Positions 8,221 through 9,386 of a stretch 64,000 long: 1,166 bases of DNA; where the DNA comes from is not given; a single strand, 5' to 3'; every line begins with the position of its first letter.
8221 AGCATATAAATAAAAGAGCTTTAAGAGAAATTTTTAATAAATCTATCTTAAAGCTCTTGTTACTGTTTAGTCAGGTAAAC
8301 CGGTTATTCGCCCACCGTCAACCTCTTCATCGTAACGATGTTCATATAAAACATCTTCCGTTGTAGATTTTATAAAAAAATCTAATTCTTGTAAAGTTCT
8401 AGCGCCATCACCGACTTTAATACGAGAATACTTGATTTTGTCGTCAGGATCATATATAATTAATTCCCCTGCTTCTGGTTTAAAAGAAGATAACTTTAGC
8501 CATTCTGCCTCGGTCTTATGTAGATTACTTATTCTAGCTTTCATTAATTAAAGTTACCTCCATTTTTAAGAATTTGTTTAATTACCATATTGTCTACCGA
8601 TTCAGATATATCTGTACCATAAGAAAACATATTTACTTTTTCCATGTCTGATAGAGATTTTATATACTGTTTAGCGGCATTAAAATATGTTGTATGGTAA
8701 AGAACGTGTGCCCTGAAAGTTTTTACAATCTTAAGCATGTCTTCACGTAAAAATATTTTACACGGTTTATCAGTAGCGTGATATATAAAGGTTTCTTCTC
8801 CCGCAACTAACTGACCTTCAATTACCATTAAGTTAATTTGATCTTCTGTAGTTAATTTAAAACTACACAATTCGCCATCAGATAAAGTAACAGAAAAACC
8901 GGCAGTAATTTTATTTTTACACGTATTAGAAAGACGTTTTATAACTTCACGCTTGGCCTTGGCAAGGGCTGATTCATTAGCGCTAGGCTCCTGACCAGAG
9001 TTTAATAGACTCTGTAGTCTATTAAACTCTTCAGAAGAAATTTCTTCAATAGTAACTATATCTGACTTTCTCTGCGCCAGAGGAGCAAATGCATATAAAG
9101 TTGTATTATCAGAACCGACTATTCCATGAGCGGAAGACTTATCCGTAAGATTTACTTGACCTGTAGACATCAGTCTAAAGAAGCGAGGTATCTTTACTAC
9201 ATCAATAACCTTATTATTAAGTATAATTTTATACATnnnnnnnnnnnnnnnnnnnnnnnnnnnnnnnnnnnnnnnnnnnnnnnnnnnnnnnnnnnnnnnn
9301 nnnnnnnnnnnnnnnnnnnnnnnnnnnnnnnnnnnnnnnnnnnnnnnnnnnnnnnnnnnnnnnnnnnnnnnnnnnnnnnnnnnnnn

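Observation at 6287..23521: A shared ~55-aa N-terminal anchor motif heads six different fibre proteins (plus an 85-aa anchor-only ORF)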

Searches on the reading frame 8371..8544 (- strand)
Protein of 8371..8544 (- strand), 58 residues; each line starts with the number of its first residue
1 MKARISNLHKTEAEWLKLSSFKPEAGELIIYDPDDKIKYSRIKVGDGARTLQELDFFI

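Call 16: search_solved_structures(query=A2, max_evalue=10, show_alignments=3)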
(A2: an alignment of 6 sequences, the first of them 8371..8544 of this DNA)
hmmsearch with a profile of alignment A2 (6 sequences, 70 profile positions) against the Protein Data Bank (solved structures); distinct sequences matched with E-value up to 10: 1.
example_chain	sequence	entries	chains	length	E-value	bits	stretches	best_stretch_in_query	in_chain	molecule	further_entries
9i5t_V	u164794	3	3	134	0.38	14.1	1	3-45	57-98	Large ribosomal subunit protein uL22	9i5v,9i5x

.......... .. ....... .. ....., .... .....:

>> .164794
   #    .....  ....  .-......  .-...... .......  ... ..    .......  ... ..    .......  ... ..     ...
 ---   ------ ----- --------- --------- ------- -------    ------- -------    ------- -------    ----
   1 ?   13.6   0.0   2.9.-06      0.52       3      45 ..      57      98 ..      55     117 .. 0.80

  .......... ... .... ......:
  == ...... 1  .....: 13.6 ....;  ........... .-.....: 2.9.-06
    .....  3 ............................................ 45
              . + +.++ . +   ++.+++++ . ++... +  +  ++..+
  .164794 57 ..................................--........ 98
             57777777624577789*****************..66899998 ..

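Call 17: find_homologous_proteins(query=A2, max_evalue=0.001)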
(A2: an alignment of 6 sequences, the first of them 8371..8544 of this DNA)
Query A2 (6 sequences) (58 aa, profile of the alignment): 801 proteins with E <= 0.001 among 1110 candidates; the best 120 are listed.
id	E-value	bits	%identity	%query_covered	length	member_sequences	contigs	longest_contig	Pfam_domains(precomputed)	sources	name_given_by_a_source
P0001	2.5e-24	103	36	98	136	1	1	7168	-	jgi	jgi:hypothetical protein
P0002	1.9e-23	100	35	98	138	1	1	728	-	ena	-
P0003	2.8e-23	99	37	97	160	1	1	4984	-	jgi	jgi:hypothetical protein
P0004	5.6e-23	98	33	100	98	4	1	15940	-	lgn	-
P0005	3.9e-22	96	31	100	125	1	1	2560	-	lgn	-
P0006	4.6e-22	96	37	100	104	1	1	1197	-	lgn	-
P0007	6.1e-22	95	38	97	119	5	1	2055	-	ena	-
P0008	7.7e-22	95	40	97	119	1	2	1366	-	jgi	-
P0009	8.2e-22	95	35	97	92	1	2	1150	-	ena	-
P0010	2.8e-21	93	36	100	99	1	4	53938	-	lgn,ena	-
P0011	2.9e-21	93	29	100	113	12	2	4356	-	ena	-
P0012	3.9e-21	93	31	100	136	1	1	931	-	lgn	-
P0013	3.9e-21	93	35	97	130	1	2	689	-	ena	-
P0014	4.2e-21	92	45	81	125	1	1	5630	-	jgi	jgi:hypothetical protein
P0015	4.2e-21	92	38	93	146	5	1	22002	-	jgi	jgi:hypothetical protein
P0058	2.0e-18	84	44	98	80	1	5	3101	PF18454.8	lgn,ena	-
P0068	5.1e-18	83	44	98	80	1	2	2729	PF18454.8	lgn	-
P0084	3.1e-17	80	50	97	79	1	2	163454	-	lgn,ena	-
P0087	3.7e-17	80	47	100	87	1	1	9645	PF18454.8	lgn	-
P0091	4.9e-17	79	44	98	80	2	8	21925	PF18454.8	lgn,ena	-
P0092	4.9e-17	79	44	98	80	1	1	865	PF18454.8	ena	-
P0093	5.0e-17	79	44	98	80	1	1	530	PF18454.8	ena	-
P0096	5.5e-17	79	44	98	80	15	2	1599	PF18454.8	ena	-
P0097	5.6e-17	79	43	100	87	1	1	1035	PF18454.8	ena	-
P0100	6.5e-17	79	44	98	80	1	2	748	PF18454.8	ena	-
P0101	6.7e-17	79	46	98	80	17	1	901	PF18454.8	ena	-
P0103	7.3e-17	79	44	98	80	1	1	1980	PF18454.8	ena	-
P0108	8.8e-17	79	44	98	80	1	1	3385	PF18454.8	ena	-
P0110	9.1e-17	79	53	100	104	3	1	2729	PF18454.8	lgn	-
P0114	1.1e-16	78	44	98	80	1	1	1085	PF18454.8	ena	-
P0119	1.3e-16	78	44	98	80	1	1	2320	PF18454.8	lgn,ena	-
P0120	1.4e-16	78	44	98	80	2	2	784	PF18454.8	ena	-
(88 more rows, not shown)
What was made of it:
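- Close 80-aa homologues carry precomputed PF18454 (call 17).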

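Call 23: find_encoding_contigs(protein=P0084, flank=10000, max_places=3)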
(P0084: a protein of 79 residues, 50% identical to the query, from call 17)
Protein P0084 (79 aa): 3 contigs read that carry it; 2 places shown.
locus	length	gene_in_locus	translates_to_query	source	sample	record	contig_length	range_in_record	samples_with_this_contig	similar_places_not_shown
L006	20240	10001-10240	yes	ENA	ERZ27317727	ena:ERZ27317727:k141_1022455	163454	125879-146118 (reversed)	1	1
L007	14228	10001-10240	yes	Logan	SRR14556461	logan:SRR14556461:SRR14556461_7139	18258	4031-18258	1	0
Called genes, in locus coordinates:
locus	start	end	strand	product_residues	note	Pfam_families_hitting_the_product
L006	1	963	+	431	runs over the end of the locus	PF14311:DUF4379 (weak)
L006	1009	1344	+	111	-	-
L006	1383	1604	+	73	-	-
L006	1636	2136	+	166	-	-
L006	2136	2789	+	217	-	-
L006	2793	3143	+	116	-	PF18454:Mtd_N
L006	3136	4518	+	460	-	-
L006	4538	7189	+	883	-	-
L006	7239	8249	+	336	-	-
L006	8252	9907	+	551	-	-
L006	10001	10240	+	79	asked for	-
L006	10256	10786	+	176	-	-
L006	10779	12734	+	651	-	-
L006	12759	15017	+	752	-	-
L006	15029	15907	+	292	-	-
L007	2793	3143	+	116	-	PF18454:Mtd_N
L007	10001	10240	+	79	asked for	-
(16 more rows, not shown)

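Call 37: search_protein_representatives(alignment_id=A2)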
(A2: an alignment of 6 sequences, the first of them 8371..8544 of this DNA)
Query: 6 sequences, 70 profile positions. Proteins with E-value up to 0.001 (for the whole library): 9602; up to 1e-10: 2435; up to 1e-30: 0. The best 150 are listed.
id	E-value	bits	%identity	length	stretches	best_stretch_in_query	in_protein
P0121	2.4e-26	107.7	-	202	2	2-68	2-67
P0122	8.1e-26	106.0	-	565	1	1-69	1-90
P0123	5.9e-25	103.2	-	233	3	6-69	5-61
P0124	1.5e-23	98.6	-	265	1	3-69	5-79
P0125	3.7e-23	97.4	-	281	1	1-69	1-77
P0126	6.5e-23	96.6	-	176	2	1-70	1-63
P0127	6.8e-23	96.6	-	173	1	1-68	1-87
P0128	7.1e-23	96.5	-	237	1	1-69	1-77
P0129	7.5e-23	96.4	-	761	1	1-69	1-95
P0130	8.0e-23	96.4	-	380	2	1-69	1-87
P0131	9.4e-23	96.1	-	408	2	1-69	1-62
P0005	1.2e-22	95.7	-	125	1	3-69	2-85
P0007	1.9e-22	95.1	-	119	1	3-69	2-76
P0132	2.3e-22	94.9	-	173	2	1-70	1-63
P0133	3.5e-22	94.3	-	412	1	2-69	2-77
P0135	8.0e-22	93.2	-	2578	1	3-69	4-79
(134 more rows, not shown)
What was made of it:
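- Position: 9,602 cluster representatives at E <= 1e-3, and about 145 of the best 150 start within the first 10 residues, in proteins of 82-2578 aa (call 37).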

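Call 55: find_related_loci(query=A4, collection=genome_contigs, flank=10000)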
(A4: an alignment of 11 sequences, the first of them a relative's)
Query A4 (80 aa) in genome_contigs; peptide patterns used: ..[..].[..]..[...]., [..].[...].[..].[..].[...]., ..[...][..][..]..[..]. (x = any residue, [..] = any of these).
110 stretches matched a pattern; 11 encode a relative of the query (tblastn E <= 1e-3); 10 distinct loci.
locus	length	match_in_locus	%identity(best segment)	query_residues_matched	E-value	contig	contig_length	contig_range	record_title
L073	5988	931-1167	59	1-79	2e-32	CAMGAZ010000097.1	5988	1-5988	MAG: uncultured Clostridium sp. isolate ERR2020034_bin.11_metaWRAP_v1.3_MAG genome assembly, contig: ERZ10552058.1999, w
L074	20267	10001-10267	52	1-80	1e-30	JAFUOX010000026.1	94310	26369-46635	MAG: Kiritimatiellae bacterium isolate RGIG4692 Roe_deer_Rectum.Co__c742581, whole genome shotgun sequence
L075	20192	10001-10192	69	1-63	3e-28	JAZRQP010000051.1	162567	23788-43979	MAG: Faecalimonas sp. isolate T1900045361_YK20190051.MAGScoT_cleanbin_000021 SGB_6817_k141_1585774, whole genome shotgun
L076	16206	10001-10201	60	3-68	5e-25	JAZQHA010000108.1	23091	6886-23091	MAG: Acutalibacteraceae bacterium isolate T1900044629_TS20190095.MAGScoT_cleanbin_000018 SGB_998_k141_1073953, whole gen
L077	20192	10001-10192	58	1-65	8e-25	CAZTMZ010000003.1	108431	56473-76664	MAG TPA_asm: uncultured Eubacteriales bacterium isolate SRP225648_co1_481 genome assembly, contig: NODE_201_length_10843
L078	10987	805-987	63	1-62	4e-23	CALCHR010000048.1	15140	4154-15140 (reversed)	MAG TPA_asm: uncultured Bacteroidales bacterium isolate SRR6425778_bin.38_CONCOCT_v1.1_MAG genome assembly, contig: ERZ1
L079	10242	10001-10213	54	1-71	9e-23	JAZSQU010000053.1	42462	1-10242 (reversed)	MAG: Acutalibacteraceae bacterium isolate T1900044541_TS20190007.MAGScoT_cleanbin_000007 SGB_69_k141_1489311, whole geno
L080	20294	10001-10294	41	3-78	5e-20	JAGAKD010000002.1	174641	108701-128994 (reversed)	MAG: Lachnospiraceae bacterium isolate RGIG8516 Water_deer_Cecum-2__c248, whole genome shotgun sequence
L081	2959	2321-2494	50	4-61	1e-18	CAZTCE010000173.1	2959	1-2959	MAG TPA_asm: uncultured Eubacteriales bacterium isolate SRP350583_co2_26 genome assembly, contig: NODE_48925_length_2959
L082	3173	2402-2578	48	1-62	1e-14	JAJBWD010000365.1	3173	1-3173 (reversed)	MAG: Bacillota bacterium isolate Bin_C1_11 k141_221464, whole genome shotgun sequence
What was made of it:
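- Tried and rejected: A narrower alignment worked (call 55).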

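Call 59: search_dna_similar(query=P0058, collection=phages, mode=protein, max_evalue=0.01, max_rows=40)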
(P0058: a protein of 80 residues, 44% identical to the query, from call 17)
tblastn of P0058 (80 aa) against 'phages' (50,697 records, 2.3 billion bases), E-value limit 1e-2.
Records with a match: 8; places in all: 8; records where one place covers at least 80% of the query: 4.
Best place of each record, by identity: <60% 8.
By first word of the organism name: Synechococcus 4; Pseudomonas 4.
By host as written in the record: Pseudomonas sp. 4; Synechococcus sp. CB0202 2; Synechococcus sp. CB0201 2.
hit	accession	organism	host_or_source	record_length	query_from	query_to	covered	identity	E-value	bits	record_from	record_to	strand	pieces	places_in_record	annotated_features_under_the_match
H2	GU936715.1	Synechococcus phage S-CBS3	Synechococcus sp. CB0202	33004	1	65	81%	38.5%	1e-3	41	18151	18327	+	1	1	fiber protein | hypothetical protein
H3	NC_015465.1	Synechococcus phage S-CBS3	Synechococcus sp. CB0202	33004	1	65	81%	38.5%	1e-3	41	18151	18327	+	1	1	tail fiber protein | minor tail protein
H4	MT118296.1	Pseudomonas phage Epa19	Pseudomonas sp.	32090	1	63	79%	39.7%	6e-3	39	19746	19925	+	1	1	fiber protein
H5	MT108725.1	Pseudomonas phage Epa5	Pseudomonas sp.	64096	1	63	79%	39.7%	6e-3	39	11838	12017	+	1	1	none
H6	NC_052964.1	Pseudomonas phage Epa5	Pseudomonas sp.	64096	1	63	79%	39.7%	6e-3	39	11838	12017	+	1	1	none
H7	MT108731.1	Pseudomonas phage Epa43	Pseudomonas sp.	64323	1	63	79%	39.7%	6e-3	39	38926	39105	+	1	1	none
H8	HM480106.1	Synechococcus phage S-CBS1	Synechococcus sp. CB0201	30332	1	65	81%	36.9%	7e-3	39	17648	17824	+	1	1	fibre protein | hypothetical protein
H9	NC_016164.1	Synechococcus phage S-CBS1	Synechococcus sp. CB0201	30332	1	65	81%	36.9%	7e-3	39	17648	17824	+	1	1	tail fiber protein | minor tail protein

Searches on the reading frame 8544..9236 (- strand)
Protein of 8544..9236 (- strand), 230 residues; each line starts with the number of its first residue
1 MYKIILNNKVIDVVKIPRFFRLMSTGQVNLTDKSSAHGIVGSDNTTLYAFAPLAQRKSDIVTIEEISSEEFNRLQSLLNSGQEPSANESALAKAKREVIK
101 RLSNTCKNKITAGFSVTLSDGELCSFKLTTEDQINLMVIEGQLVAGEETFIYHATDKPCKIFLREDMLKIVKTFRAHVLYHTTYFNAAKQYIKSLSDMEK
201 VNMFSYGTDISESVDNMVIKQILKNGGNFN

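Call 5: search_protein_families(library=pfam, proteins=[window:8544-9236:-], max_evalue=1)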
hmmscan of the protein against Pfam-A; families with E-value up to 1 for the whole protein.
window:8544-9236:- (230 aa): 3 families
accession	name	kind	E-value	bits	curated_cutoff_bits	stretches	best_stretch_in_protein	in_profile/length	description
PF14301.12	DUF4376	-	0.024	15.5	25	1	94-193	2-95/106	Domain of unknown function (DUF4376)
PF02719.21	Polysacc_synt_2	-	0.036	13.7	20.2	1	107-171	183-247/293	Polysaccharide biosynthesis protein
PF04705.17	TSNR_N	-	0.098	13.2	28.3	0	159-205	26-72/111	Thiostrepton-resistance methylase, N terminus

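Call 10: search_protein_families(library=phrogs, proteins=[window:8544-9236:-], max_evalue=0.01)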
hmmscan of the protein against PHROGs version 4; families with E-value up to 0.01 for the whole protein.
window:8544-9236:- (230 aa): 2 families
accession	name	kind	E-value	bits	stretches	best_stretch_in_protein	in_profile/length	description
phrog_1348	-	tail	3.6e-12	47.5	1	67-212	30-181/224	tail fiber protein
phrog_4998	-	unknown function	0.00086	20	1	89-185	91-192/218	-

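Call 81: search_dna_similar(query=window:8544-9236:-, collection=phages, mode=protein, max_evalue=0.0001, max_rows=15)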
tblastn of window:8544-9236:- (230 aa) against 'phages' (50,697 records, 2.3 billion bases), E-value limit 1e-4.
Records with a match: 1; places in all: 1; records where one place covers at least 80% of the query: 0.
Best place of each record, by identity: <60% 1.
By first word of the organism name: Bacteriophage 1.
By host as written in the record: - 1.
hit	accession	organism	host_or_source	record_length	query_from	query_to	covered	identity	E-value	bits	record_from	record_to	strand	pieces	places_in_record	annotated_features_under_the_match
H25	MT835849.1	Bacteriophage sp.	human fecal samples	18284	84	214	57%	28.2%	3e-12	71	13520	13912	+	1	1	record has no annotation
